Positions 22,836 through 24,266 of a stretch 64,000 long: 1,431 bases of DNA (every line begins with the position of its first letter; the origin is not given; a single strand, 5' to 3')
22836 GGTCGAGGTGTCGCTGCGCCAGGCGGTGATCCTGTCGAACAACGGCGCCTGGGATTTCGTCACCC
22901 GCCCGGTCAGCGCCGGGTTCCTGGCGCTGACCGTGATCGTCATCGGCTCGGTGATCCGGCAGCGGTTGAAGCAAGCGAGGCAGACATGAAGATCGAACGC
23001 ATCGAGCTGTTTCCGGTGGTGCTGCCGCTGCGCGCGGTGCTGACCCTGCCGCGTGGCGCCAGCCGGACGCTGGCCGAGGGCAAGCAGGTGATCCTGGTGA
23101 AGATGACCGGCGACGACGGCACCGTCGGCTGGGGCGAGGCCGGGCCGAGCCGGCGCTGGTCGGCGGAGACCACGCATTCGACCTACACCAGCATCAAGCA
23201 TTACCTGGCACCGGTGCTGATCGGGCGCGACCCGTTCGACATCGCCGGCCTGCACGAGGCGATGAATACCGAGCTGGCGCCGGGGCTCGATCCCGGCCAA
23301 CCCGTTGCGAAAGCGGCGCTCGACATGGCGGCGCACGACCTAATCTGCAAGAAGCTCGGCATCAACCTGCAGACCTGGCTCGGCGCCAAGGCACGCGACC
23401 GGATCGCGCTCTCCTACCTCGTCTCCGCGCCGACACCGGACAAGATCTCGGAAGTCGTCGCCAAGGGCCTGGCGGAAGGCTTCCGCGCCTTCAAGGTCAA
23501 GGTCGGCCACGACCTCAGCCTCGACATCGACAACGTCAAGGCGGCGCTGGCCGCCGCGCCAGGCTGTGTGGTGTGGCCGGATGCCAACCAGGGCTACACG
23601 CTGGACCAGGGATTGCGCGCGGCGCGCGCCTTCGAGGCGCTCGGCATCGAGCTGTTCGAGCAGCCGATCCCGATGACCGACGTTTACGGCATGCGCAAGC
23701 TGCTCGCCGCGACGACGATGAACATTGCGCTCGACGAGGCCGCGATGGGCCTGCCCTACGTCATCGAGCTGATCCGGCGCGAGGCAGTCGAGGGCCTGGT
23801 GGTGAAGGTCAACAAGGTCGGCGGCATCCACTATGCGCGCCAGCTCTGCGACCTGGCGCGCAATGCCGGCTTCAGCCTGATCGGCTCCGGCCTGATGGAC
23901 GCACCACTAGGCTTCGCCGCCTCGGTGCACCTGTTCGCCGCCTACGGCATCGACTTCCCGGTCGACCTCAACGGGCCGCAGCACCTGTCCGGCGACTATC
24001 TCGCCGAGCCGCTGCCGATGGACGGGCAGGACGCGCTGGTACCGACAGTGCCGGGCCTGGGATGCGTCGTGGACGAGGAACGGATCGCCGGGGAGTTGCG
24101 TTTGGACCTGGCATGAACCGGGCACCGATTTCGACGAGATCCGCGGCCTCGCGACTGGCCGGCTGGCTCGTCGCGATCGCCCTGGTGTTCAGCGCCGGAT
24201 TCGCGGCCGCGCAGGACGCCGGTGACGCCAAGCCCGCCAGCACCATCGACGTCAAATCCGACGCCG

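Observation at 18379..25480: Cryptic TTT-transporter catabolic operon: PHP-like DUF3604 protein, tctCBA, enolase-superfamily enzyme and BON-MscS, divergent from a 2-hydroxyacid dehydrogenase and TIM-barrel isomerase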

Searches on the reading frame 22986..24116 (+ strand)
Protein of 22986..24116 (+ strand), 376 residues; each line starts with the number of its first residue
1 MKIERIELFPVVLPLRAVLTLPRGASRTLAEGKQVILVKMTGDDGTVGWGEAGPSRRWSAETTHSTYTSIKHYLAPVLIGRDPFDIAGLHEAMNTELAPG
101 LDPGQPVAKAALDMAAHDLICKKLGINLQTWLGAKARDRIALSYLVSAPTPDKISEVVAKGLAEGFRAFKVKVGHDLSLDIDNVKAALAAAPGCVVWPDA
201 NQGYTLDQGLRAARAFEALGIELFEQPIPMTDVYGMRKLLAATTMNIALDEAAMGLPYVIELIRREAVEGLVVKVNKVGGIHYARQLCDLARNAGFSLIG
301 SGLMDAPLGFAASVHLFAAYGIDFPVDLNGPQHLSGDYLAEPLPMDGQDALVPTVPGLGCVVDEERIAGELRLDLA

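Call 14: search_protein_families(library=pfam, proteins=[window:22986-24116:+])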
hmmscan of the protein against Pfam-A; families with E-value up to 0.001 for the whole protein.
window:22986-24116:+ (376 aa): 2 families
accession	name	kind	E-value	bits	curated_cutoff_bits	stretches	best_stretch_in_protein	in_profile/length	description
PF13378.12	MR_MLE_C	-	5.6e-41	141.1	29.4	1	159-365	7-218/219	Enolase C-terminal domain-like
PF02746.21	MR_MLE_N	-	2e-14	54.2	22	1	22-133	15-117/117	Mandelate racemase / muconate lactonizing enzyme, N-terminal domain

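Call 15: search_protein_families(library=ncbifam, proteins=[window:22986-24116:+], max_evalue=0.01)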
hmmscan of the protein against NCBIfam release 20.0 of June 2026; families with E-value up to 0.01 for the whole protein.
window:22986-24116:+ (376 aa): 17 families
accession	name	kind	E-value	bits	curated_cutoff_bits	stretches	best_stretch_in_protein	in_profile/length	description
TIGR02534.1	mucon_cyclo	subfamily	1.3e-52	179.1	334.95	1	26-368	20-363/368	muconate/chloromuconate family cycloisomerase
NF041118.1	A_G_epim_Thtga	equivalog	5.5e-36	124.4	500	1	29-323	25-312/341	L-Ala-D/L-Glu epimerase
NF043002.1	HProlDhtase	equivalog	4.2e-32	111.4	500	1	1-299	1-290/366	cis-3-hydroxy-L-proline dehydratase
NF042940.1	racemase_DgcA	equivalog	5.3e-28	98.2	400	1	26-338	17-303/323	N-acetyl-D-Glu racemase DgcA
NF047820.1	TalGalacDh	equivalog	6e-26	91.2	500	1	2-365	3-359/371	L-talarate/galactarate dehydratase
TIGR01928.1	menC_lowGC_arch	equivalog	1.1e-23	83.8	200.65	1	31-329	19-309/325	o-succinylbenzoate synthase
NF040866.1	AraD_Arch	equivalog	3.4e-22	78.9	650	1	30-367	28-366/372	arabinonate dehydratase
TIGR01927.1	menC_gam_Gplu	equivalog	2e-19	70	130.55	1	32-318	20-280/307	o-succinylbenzoate synthase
NF040790.2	glucon_galact_dh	equivalog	2.8e-19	69.2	750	2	34-171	24-159/390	bifunctional D-gluconate/D-galactonate dehydratase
NF002782.0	PRK02901.1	equivalog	6.8e-19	68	288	1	118-348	70-287/328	o-succinylbenzoate synthase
NF010624.0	PRK14017.1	equivalog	2.6e-18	66.3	311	1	35-368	15-358/382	galactonate dehydratase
NF043051.1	ManoateDhtManD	equivalog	1.1e-17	63.9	550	2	31-174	13-151/403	D-mannonate dehydratase ManD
NF011708.0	PRK15129.1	equivalog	2.5e-17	62.9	343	1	6-337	4-307/321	L-Ala-D/L-Glu epimerase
NF002739.0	PRK02714.1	equivalog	1.4e-15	57.6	259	1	141-319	111-289/320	o-succinylbenzoate synthase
NF011654.0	PRK15072.1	subfamily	2.7e-15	56.2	430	2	32-174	14-151/404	D-galactonate dehydratase family protein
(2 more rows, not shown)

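Call 16: search_solved_structures(query=window:22986-24116:+, max_evalue=1e-10)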
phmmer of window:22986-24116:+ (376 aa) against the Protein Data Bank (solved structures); distinct sequences matched with E-value up to 1e-10: 82 (the best 60 are shown).
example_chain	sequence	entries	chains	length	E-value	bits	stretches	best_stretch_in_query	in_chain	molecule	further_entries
2qde_A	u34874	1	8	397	1.5e-42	149.2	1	1-336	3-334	Mandelate racemase/muconate lactonizing enzyme family protein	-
2p88_A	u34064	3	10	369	1.1e-41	146.3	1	1-367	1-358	Mandelate racemase/muconate lactonizing enzyme family protein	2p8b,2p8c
1jpm_A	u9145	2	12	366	8e-40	140.2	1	1-361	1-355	L-Ala-D/L-Glu Epimerase | similar to chloromuconate cycloisomerase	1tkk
3i4k_A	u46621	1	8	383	8.4e-37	130.3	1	18-367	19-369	Muconate lactonizing enzyme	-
4m0x_A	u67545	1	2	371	1.2e-35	126.5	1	25-368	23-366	Chloromuconate cycloisomerase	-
3my9_A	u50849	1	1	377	3.2e-35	125.1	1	3-372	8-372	Muconate cycloisomerase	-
3rit_A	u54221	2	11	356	3.5e-35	124.9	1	23-362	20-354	Dipeptide epimerase | Putative chloromuconate cycloisomerase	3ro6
3jva_A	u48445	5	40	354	2e-34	122.4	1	1-322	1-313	Dipeptide Epimerase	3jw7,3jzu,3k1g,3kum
1nu5_A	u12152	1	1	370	3.7e-34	121.5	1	1-368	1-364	Chloromuconate cycloisomerase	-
3fcp_A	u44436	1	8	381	1.3e-33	119.8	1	21-367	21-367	L-Ala-D/L-Glu epimerase, a muconate lactonizing enzyme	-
2chr_A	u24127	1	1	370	3.6e-33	118.3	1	1-369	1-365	CHLOROMUCONATE CYCLOISOMERASE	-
3i6t_A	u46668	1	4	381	1.2e-32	116.6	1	28-368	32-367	Muconate cycloisomerase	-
3ct2_A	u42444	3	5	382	1.9e-32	116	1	22-368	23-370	Muconate cycloisomerase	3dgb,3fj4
2zad_A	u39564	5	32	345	1.2e-27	100.2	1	35-322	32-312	Muconate cycloisomerase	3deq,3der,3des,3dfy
4mgg_A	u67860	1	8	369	1.5e-27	99.9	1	1-345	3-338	Muconate lactonizing enzyme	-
4ggb_A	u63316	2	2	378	9.5e-17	64.3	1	32-365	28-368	Putative uncharacterized protein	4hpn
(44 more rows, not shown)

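Call 35: search_solved_structures(query=window:22986-24116:+, max_evalue=1e-38, show_alignments=3)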
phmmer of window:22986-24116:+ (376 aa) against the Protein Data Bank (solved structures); distinct sequences matched with E-value up to 1e-38: 3.
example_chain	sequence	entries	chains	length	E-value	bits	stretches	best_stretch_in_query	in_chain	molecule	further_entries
2qde_A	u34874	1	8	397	1.5e-42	149.2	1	1-336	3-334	Mandelate racemase/muconate lactonizing enzyme family protein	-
2p88_A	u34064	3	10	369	1.1e-41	146.3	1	1-367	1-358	Mandelate racemase/muconate lactonizing enzyme family protein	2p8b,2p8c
1jpm_A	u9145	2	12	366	8e-40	140.2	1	1-361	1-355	L-Ala-D/L-Glu Epimerase | similar to chloromuconate cycloisomerase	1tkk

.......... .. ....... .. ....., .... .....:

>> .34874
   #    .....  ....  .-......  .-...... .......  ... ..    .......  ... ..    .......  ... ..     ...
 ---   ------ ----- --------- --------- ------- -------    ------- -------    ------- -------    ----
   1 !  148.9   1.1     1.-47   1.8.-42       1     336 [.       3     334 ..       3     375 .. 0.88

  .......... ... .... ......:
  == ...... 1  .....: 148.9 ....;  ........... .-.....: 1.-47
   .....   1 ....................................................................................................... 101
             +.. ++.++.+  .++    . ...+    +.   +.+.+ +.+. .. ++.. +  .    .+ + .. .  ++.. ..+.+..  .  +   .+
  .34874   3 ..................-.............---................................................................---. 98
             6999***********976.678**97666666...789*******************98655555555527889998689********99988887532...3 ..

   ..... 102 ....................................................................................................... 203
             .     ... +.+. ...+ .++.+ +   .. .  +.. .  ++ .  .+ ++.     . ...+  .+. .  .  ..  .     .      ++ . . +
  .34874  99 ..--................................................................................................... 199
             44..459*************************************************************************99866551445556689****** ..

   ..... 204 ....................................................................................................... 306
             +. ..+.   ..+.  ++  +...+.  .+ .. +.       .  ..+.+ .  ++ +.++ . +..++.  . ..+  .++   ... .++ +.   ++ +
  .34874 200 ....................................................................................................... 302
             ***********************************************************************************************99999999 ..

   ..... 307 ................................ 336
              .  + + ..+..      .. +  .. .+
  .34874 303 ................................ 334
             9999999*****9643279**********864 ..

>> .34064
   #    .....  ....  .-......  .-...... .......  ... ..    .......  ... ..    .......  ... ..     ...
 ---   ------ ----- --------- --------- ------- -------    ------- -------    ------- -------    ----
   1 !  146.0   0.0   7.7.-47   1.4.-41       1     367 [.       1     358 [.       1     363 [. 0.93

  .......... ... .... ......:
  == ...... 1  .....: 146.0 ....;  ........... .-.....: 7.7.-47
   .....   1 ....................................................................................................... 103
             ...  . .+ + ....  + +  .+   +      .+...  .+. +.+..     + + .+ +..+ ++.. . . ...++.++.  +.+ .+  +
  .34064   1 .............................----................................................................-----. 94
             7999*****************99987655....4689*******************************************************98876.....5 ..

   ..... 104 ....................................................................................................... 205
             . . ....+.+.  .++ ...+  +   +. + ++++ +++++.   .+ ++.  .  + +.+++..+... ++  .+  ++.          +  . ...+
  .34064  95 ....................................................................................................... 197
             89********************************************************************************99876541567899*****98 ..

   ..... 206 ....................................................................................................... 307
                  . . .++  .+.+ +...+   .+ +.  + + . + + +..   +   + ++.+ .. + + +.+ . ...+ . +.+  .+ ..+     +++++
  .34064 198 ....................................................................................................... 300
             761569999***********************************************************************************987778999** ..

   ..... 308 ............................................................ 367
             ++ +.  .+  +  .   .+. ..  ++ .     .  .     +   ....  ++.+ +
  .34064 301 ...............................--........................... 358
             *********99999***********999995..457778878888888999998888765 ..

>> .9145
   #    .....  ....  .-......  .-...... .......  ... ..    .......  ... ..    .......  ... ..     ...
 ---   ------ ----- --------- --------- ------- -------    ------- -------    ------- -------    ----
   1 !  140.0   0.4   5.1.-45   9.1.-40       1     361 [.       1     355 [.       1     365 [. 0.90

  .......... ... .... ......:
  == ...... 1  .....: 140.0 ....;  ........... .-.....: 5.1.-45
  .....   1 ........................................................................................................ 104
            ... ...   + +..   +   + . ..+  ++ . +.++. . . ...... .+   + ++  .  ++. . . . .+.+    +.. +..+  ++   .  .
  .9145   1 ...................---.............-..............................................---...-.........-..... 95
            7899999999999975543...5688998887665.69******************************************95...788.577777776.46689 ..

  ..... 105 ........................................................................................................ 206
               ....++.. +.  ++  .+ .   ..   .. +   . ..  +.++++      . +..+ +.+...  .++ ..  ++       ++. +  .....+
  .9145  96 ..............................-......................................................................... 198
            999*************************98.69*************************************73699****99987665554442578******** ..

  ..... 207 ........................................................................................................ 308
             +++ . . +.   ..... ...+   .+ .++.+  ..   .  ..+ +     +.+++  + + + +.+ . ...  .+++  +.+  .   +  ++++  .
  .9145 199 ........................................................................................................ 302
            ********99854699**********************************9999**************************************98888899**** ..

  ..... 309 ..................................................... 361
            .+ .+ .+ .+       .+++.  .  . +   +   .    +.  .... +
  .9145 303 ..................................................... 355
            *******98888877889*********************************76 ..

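Call 66: find_homologous_proteins(query=window:22986-24116:+, max_evalue=1e-20)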
Query window:22986-24116:+ (376 aa): 616 proteins with E <= 1e-20 among 8000 candidates; the best 120 are listed.
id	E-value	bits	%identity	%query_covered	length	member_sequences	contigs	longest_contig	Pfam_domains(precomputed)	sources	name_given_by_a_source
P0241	1.9e-247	838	100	100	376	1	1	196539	PF13378.13,PF02746.22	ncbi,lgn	ncbi:MAG: enolase C-terminal domain-like protein [Alphaproteobacteria bacterium]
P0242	8.0e-208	708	84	100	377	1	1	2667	PF13378.13,PF02746.22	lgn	-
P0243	5.2e-205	699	83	98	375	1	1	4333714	PF13378.13,PF02746.22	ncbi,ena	-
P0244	4.9e-204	695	82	98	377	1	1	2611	PF13378.13,PF02746.22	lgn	-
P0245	5.6e-202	689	79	100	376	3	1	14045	PF13378.13,PF02746.22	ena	-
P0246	4.6e-201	686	82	98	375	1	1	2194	PF13378.13,PF02746.22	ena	-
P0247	8.4e-201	685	78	100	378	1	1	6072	PF13378.13,PF02746.22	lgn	-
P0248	2.4e-200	683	79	100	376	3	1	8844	PF13378.13,PF02746.22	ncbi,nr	ncbi:MAG: hypothetical protein ISR52_06835 [Rhodospirillales bacterium]|nr:hypothetical protein [Rho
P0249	3.9e-200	683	77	100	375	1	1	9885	PF13378.13,PF02746.22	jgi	jgi:L-alanine-DL-glutamate epimerase-like enolase superfamily enzyme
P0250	5.3e-200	682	79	98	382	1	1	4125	PF13378.13,PF02746.22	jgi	jgi:muconate cycloisomerase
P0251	1.6e-199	681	77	100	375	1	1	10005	PF13378.13,PF02746.22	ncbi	-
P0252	1.8e-198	677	80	98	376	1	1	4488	PF13378.13,PF02746.22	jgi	jgi:L-Ala-D/L-Glu epimerase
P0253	1.4e-197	674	77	100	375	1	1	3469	PF13378.13,PF02746.22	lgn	-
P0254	1.9e-197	674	79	100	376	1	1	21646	PF13378.13,PF02746.22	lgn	-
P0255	2.2e-197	674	79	98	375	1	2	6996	PF13378.13,PF02746.22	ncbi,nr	ncbi:MAG: mandelate racemase [Alphaproteobacteria bacterium]|nr:mandelate racemase [Alphaproteobacte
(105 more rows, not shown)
